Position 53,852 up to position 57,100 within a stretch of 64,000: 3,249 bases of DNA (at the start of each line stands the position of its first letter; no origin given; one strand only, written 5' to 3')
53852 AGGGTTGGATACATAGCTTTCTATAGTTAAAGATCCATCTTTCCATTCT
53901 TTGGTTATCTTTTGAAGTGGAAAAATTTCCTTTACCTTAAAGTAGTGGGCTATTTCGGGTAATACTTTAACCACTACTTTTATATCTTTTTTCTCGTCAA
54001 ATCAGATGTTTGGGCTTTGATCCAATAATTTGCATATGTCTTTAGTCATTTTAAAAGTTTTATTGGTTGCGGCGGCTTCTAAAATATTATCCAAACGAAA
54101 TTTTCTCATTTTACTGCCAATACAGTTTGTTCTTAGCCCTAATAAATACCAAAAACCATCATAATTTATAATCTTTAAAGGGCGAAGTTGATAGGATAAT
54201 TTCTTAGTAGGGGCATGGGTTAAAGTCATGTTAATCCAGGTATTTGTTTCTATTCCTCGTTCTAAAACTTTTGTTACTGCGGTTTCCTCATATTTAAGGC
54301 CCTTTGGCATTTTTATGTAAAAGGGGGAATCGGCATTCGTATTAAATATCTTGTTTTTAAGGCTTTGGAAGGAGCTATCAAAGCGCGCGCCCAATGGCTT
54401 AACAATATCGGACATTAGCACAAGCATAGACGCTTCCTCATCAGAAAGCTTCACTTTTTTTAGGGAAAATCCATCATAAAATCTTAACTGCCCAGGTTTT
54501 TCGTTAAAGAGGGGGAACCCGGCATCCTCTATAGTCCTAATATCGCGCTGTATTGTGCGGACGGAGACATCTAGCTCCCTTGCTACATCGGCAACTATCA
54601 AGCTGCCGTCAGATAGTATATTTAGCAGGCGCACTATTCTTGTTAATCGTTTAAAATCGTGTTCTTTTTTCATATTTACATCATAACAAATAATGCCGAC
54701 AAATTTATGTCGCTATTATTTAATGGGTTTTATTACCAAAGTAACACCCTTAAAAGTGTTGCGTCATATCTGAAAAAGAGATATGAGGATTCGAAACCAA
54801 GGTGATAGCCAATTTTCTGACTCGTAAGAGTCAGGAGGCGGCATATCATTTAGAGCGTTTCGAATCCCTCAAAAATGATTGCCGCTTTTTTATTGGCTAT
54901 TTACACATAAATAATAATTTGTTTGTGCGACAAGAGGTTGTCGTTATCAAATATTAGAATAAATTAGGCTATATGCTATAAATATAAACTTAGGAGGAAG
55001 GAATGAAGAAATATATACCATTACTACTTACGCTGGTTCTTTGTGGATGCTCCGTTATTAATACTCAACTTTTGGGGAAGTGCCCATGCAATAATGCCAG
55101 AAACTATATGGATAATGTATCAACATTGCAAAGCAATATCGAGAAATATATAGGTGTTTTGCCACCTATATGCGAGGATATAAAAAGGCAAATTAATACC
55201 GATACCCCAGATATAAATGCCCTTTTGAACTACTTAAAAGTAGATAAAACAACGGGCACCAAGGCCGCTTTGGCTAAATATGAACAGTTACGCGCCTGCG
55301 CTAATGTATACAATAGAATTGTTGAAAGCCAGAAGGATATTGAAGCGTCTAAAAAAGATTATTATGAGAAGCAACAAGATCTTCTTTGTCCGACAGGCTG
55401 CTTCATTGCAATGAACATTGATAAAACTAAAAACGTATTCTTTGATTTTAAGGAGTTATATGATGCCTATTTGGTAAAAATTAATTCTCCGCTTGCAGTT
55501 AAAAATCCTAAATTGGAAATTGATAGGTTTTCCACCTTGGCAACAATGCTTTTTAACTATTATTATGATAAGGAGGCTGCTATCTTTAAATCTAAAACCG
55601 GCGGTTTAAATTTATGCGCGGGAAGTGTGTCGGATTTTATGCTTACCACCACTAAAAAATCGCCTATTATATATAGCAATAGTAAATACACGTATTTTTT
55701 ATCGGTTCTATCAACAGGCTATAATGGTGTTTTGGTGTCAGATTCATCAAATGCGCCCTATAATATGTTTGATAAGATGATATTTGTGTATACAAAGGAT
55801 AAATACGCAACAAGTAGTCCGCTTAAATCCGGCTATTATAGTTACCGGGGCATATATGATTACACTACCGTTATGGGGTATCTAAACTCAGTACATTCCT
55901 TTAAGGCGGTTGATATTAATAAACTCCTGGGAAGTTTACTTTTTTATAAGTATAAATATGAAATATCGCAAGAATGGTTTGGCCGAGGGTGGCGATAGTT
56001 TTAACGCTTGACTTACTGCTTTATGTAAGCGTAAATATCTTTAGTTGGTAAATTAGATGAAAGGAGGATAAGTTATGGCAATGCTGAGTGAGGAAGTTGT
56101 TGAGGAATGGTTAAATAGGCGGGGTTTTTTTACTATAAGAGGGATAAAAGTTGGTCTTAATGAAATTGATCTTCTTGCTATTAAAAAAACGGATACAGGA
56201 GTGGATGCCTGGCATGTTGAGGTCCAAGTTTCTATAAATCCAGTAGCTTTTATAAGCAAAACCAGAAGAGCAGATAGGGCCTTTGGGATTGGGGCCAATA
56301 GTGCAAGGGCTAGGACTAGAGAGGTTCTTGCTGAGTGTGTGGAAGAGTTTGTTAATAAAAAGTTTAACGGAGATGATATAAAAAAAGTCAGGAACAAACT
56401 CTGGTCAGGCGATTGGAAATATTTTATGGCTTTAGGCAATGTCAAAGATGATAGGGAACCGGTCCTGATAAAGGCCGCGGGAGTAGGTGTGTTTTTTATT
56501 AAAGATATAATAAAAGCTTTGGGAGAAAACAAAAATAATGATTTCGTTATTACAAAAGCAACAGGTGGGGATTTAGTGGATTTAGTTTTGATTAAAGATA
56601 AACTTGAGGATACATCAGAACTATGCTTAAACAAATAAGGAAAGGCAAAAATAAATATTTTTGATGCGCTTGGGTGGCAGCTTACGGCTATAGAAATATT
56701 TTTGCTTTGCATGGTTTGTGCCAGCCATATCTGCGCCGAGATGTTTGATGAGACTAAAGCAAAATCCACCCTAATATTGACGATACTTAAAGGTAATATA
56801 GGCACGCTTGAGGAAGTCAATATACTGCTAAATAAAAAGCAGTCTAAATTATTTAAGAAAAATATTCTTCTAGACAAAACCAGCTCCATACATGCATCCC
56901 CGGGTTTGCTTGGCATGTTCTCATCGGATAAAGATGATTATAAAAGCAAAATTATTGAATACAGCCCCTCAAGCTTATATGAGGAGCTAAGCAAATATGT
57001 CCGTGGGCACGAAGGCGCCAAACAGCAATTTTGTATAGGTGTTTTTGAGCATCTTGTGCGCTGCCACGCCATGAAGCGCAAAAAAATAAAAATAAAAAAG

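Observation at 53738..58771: WYL-regulator-linked block of lipoprotein, YraN-like nuclease, ClpX paralogue and DnaB-CTD paralogue: candidate undescribed system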

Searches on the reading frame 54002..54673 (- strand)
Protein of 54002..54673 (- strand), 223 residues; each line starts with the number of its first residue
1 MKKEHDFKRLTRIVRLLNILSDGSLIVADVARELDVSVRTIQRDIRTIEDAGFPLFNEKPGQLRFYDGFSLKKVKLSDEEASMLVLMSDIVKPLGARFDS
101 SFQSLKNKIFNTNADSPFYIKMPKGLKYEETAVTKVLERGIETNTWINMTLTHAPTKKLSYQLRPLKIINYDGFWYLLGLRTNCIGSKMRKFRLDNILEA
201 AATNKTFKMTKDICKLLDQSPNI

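Call 3: search_protein_families(library=pfam, proteins=[window:54002-54673:-], max_evalue=0.01)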
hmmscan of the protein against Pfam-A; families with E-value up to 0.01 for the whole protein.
window:54002-54673:- (223 aa): 8 families
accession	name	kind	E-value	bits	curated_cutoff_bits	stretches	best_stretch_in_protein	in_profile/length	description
PF08279.18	HTH_11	-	2.8e-07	30.7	25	1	9-56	1-47/55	HTH domain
PF13280.12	WYL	-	2.9e-06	27.6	21.8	1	135-200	4-68/70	WYL domain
PF08220.18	HTH_DeoR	-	0.0001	22.4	21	1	13-52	5-42/57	DeoR-like helix-turn-helix domain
PF19187.6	HTH_PafC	-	0.00034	20.9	32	1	9-62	2-54/115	PafC helix-turn-helix domain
PF01022.26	HTH_5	-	0.00037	20.7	22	1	14-53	5-44/47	Bacterial regulatory protein, arsR family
PF12840.13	HTH_20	-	0.0025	18.2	27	0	12-53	8-47/51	Helix-turn-helix domain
PF25213.1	HVO_A0261_N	-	0.0029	17.9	35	1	10-52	10-52/86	HVO_A0261 N-terminal domain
PF08280.17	HTH_Mga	-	0.0065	16.9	23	0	15-54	9-48/59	M protein trans-acting positive regulator (MGA) HTH domain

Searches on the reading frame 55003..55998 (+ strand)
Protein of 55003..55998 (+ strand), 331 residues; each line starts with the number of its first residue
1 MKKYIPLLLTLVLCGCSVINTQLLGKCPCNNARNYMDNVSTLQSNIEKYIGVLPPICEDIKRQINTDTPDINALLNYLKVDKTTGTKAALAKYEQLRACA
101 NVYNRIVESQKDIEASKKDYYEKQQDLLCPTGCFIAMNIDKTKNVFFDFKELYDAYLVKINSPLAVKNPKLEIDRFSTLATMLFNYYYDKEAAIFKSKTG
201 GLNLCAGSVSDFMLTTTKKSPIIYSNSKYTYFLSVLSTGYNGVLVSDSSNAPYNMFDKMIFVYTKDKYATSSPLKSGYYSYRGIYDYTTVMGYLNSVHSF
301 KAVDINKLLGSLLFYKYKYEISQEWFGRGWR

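Call 3: search_protein_families(library=pfam, proteins=[window:55003-55998:+], max_evalue=0.01)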
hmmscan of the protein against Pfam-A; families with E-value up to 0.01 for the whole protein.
window:55003-55998:+ (331 aa): 0 families

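Call 7: search_protein_families(library=padloc, proteins=[window:55003-55998:+], max_evalue=0.01)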
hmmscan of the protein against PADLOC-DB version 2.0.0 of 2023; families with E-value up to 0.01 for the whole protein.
window:55003-55998:+ (331 aa): 0 families

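Call 8: search_protein_families(library=ncbifam, proteins=[window:55003-55998:+], max_evalue=0.01)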
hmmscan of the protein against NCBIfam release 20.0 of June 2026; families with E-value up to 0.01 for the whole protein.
window:55003-55998:+ (331 aa): 0 families

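Call 9: search_protein_families(library=phrogs, proteins=[window:55003-55998:+], max_evalue=0.01)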
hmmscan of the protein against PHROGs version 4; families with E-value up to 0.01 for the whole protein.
window:55003-55998:+ (331 aa): 0 families

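Call 22: find_related_loci(query=window:55003-55998:+, collection=genome_contigs, flank=10000)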
Query window:55003-55998:+ (331 aa) in genome_contigs; peptide patterns used: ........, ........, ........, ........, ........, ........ (x = any residue, [..] = any of these).
61 stretches matched a pattern, but none encodes a relative of the query by tblastn (E <= 1e-3).

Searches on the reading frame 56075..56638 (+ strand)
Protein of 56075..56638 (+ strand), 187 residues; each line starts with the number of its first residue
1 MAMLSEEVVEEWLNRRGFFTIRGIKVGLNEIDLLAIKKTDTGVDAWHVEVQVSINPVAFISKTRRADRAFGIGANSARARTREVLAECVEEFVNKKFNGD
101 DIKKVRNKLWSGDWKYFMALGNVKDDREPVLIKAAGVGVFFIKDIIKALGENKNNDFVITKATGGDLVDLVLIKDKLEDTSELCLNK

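Call 3: search_protein_families(library=pfam, proteins=[window:56075-56638:+], max_evalue=0.01)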
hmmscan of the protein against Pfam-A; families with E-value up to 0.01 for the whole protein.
window:56075-56638:+ (187 aa): 0 families

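Call 7: search_protein_families(library=padloc, proteins=[window:56075-56638:+], max_evalue=0.01)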
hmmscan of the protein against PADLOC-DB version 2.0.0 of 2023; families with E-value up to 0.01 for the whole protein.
window:56075-56638:+ (187 aa): 0 families

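Call 8: search_protein_families(library=ncbifam, proteins=[window:56075-56638:+], max_evalue=0.01)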
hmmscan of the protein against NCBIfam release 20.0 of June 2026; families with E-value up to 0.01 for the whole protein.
window:56075-56638:+ (187 aa): 0 families

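Call 9: search_protein_families(library=phrogs, proteins=[window:56075-56638:+], max_evalue=0.01)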
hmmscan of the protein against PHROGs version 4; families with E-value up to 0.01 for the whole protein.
window:56075-56638:+ (187 aa): 0 families

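Call 11: find_homologous_proteins(query=window:56075-56638:+, max_evalue=0.001)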
Query window:56075-56638:+ (187 aa): 1031 proteins with E <= 0.001 among 1201 candidates; the best 120 are listed.
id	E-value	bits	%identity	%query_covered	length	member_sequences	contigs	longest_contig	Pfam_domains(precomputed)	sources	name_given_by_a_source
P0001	4.8e-117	406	100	100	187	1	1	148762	-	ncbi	-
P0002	1.9e-40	156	45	97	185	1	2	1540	-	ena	-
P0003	6.9e-40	155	46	91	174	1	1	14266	-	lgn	-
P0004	1.4e-39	154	46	95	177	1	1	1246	-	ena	-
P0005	1.6e-39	153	46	91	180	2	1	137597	-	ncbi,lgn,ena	-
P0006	1.7e-39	153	46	91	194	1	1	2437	-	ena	-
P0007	4.4e-39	152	49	91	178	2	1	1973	-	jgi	jgi:hypothetical protein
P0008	8.4e-39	151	44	96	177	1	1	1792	-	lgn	-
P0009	1.0e-38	151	45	92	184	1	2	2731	-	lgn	-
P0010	1.2e-38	151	46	91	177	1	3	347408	-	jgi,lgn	jgi:hypothetical protein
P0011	1.4e-38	150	44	98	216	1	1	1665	-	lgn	-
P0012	1.6e-38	150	45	96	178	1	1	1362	-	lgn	-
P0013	1.7e-38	150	42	93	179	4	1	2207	-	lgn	-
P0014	2.8e-38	149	46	94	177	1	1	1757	-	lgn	-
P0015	2.9e-38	149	47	93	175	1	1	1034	-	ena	-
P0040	2.2e-37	146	46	94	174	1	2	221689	-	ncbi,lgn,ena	-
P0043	2.5e-37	146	45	95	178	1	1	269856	-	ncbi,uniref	ncbi:hypothetical protein [Thiobacter aerophilum]|uniref:DUF4365 domain-containing protein n=1 Tax=T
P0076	2.2e-36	143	43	95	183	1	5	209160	-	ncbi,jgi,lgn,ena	jgi:hypothetical protein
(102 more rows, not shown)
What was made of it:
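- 56075..56638 (+): Small PD-(D/E)xK-fold nuclease, intact; member of a large family that is solitary elsewhere. More than 1000 homologues at about 45% identity (call 11).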

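Call 12: find_encoding_contigs(protein=P0001, flank=10000, max_places=3)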
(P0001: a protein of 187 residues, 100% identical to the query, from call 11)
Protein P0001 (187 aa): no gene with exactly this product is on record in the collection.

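Call 13: find_encoding_contigs(protein=P0043, flank=8000, max_places=3)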
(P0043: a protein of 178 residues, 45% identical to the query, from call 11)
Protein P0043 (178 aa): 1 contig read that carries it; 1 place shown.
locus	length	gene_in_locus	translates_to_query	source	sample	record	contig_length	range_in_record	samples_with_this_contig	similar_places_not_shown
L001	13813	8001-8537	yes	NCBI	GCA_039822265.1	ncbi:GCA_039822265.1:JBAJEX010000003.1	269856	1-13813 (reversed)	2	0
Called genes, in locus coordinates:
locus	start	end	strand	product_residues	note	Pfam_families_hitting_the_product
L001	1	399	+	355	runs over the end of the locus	PF02424:ApbE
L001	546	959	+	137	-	PF03610:EIIA-man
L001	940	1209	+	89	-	PF00381:PTS-HPr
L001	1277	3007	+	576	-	PF05524:PEP-utilisers_N, PF00391:PEP-utilizers, PF02896:PEP-utilizers_C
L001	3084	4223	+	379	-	PF00768:Peptidase_S11, PF13354:Beta-lactamase2, PF07943:PBP5_C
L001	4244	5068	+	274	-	PF01063:Aminotran_4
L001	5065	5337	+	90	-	PF04359:DUF493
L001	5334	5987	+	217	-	PF21948:LplA-B_cat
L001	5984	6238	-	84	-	PF00589:Phage_integrase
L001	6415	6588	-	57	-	PF00589:Phage_integrase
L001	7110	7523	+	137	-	-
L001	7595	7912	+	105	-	-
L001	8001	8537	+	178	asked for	-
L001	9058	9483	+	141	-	-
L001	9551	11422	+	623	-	PF03235:GmrSD_N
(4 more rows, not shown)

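Call 50: search_solved_structures(query=window:56075-56638:+, max_evalue=1)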
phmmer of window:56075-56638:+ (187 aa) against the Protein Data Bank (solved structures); distinct sequences matched with E-value up to 1: 3.
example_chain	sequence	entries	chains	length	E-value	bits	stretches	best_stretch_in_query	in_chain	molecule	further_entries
6xtb_E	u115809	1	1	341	0.28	14.1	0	116-145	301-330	Bardet-Biedl syndrome 5 protein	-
6vbu_5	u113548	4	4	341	0.54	13.1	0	114-145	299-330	Bardet-Biedl syndrome 5 protein homolog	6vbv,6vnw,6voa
9l94_R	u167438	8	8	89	0.87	12.4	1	62-113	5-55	Large ribosomal subunit protein eL43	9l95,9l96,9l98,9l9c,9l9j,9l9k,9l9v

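Call 53: find_encoding_contigs(protein=P0040, flank=6000, max_places=2)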
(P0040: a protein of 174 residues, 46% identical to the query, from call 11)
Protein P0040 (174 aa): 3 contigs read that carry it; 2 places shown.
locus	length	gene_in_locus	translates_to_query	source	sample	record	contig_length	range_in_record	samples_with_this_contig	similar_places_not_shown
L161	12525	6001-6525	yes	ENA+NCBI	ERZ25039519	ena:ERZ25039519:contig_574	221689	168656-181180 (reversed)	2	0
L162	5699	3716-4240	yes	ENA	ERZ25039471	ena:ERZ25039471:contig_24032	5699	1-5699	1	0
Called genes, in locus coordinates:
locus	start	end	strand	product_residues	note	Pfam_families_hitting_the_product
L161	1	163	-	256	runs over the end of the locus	-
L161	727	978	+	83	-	-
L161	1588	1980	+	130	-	PF05168:HEPN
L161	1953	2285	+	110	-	PF01909:NTP_transf_2, PF18765:Polbeta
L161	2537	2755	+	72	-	-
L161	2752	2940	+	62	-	PF07927:HicA_toxin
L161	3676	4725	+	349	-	-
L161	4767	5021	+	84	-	-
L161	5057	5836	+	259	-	-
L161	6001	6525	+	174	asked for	-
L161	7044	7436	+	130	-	PF02627:CMD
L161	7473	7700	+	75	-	PF01402:RHH_1 (faint), PF05509:TraY (weak)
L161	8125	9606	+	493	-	PF00575:S1, PF21710:Spt6_S1 (faint), PF00575:S1, PF23459:S1_RRP5 (weak), PF00575:S1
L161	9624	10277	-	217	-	PF00881:Nitroreductase, PF14512:TM1586_NiRdase (faint)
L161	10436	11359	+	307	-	-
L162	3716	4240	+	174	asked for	-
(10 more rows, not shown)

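Call 54: find_encoding_contigs(protein=P0076, flank=6000, max_places=3)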
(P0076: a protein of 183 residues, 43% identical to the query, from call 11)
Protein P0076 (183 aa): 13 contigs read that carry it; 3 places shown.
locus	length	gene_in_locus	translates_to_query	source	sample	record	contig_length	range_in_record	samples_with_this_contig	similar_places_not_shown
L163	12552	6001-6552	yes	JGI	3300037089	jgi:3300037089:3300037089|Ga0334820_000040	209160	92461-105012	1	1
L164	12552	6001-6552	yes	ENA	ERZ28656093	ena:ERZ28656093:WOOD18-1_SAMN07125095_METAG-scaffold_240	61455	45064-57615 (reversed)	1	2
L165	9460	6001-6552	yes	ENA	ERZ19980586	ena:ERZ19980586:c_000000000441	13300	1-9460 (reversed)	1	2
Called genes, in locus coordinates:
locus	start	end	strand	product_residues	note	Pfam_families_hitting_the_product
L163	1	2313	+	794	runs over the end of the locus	PF04313:HSDR_N, PF13588:HSDR_N_2, PF00270:DEAD, PF04851:ResIII, PF18766:SWI2_SNF2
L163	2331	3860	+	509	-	PF12161:HsdM_N, PF02384:N6_Mtase, PF01170:UPF0020, PF07669:Eco57I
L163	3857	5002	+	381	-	PF01420:Methylase_S (faint)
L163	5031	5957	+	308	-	PF13391:HNH_2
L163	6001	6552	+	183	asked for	-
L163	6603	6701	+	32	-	-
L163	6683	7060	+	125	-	PF06262:Zincin_1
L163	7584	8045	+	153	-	PF05635:23S_rRNA_IVP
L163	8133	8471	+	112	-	PF21716:dnstrm_HI1420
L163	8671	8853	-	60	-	-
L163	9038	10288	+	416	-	-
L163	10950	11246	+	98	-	PF14542:Acetyltransf_CG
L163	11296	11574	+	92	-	PF08734:GYD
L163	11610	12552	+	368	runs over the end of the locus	PF00989:PAS, PF08448:PAS_4 (faint), PF13188:PAS_8 (faint), PF13426:PAS_9 (weak), PF00512:HisKA, PF02518:HATPase_c, PF13581:HATPase_c_2 (weak)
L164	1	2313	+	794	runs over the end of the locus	PF04313:HSDR_N, PF13588:HSDR_N_2, PF00270:DEAD, PF04851:ResIII, PF18766:SWI2_SNF2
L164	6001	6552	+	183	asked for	-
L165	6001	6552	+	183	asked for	-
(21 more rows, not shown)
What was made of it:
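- The nuclease family is solitary in other islands (calls 13, 53, 54).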

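Call 55: predict_structure(alignment_id=A4)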
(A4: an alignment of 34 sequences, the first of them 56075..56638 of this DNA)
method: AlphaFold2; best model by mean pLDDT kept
length: 187 residues; sequences in the alignment: 34
mean_pLDDT: 87.0   pTM: 0.80
mean pLDDT of the five models: 87.0, 85.2, 85.1, 84.7, 83.1
residues with pLDDT >= 90: 119; 70-90: 40; 50-70: 26; < 50: 2
segments of 3 or more residues with pLDDT < 50: none
pLDDT, mean of each block of 10 residues (from residue 1): 82 96 94 97 97 86 90 84 93 95 96 97 92 97 92 65 65 72 53
secondary structure, 60 per line:
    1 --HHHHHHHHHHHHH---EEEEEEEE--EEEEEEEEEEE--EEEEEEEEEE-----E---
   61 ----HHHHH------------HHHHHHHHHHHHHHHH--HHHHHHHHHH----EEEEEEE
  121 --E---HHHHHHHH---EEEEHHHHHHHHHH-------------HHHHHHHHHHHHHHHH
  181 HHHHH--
elements in order: H3-15 E19-26 E29-39 E42-51 H65-69 H82-97 H100-109 E114-120 H127-134 E138-141 H142-151 H165-185

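Call 59: fold_search(model_id=the predicted structure, library=pdb)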
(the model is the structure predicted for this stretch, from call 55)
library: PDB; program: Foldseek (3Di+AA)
matches with E <= 10: 788; with E <= 0.001: 2
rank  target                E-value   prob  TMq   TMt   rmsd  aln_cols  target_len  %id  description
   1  4dap                  6.6e-04  0.99  0.31  0.26   7.6       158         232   13  The structure of Escherichia coli SfsA (released 2013-08-14)
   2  1y88                  9.1e-04  1.00  0.49  0.49   3.8       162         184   14  Crystal Structure of Protein of Unknown Function AF1548 (released 2004-12-21)
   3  9u49_A                2.9e-03  0.99  0.37  0.19   6.2       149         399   13  crystal structure of Cdn1 in complex with cA4 (released 2026-02-04)
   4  9wuf                  3.3e-03  0.99  0.38  0.08   8.5       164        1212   15  Cryo-EM structure of Upx (released 2026-02-11)
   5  2vld_A                1.0e-02  0.98  0.34  0.29   6.4       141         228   12  crystal structure of a repair endonuclease from Pyrococcus abyssi (released 2009-05-19)
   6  9dou_A                1.2e-02  0.90  0.37  0.10  10.5       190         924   14  Taeniopygia guttata R2 retrotransposon (R2Tg) initiating target-primed reverse transcription (released 2025-05-21)
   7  2vld_B                1.4e-02  0.96  0.33  0.28   7.1       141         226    8  crystal structure of a repair endonuclease from Pyrococcus abyssi (released 2009-05-19)
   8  4f0p_B                3.2e-02  0.84  0.38  0.19   7.4       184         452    9  MspJI Restriction Endonuclease - P31 Form (released 2012-08-08)
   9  4f0p_A                3.2e-02  0.82  0.36  0.18   8.1       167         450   11  MspJI Restriction Endonuclease - P31 Form (released 2012-08-08)
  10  8z4i_B                3.9e-02  0.94  0.39  0.21   5.3       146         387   10  crystal structure of Cdn1 in complex with cA3 (released 2026-02-04)
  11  8z4i_A                4.2e-02  0.92  0.37  0.20   6.2       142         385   11  crystal structure of Cdn1 in complex with cA3 (released 2026-02-04)
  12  4f0p_C                6.1e-02  0.63  0.37  0.18   9.7       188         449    9  MspJI Restriction Endonuclease - P31 Form (released 2012-08-08)
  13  4f0q_D                7.0e-02  0.66  0.36  0.19   8.1       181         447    9  MspJI Restriction Endonuclease - P21 Form (released 2012-08-08)
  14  2fok_A                1.2e-01  0.47  0.34  0.14   7.3       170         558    9  STRUCTURE OF RESTRICTION ENDONUCLEASE FOKI (released 1998-06-17)
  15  5xeo_B                1.2e-01  0.09  0.16  0.11  18.6       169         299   13  Crystal structure of a hydrogen sulfide-producing enzyme (Fn1220) from Fusobacterium nucleatum (released 2018-04-11)
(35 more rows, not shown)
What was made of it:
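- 56075..56638 (+): AlphaFold2 pLDDT 87 and Foldseek matches to SfsA, AF1548, NucS, Cdn1 and MspJI (calls 55, 59).
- On YraN/UPF0102 nuclease: The fold is PD-(D/E)xK, with SfsA, AF1548 and NucS as the best structural matches (call 59).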

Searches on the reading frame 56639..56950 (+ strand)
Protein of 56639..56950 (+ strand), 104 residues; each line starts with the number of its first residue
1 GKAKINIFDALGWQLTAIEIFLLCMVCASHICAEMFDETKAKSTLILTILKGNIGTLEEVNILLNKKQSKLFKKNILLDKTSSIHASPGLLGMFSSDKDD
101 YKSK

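Call 98: search_protein_representatives(protein=window:56639-56950:+)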
Query: 104 residues. Proteins with E-value up to 0.001 (for the whole library): 1; up to 1e-10: 1; up to 1e-30: 1. The best 1 are listed.
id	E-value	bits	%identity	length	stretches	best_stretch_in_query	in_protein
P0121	5.3e-42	158.2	100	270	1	25-104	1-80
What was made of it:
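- Tried and rejected: The N-domain of the ClpX-like protein, searched alone against 1.84 billion representatives, hit only the window's own product (call 98).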
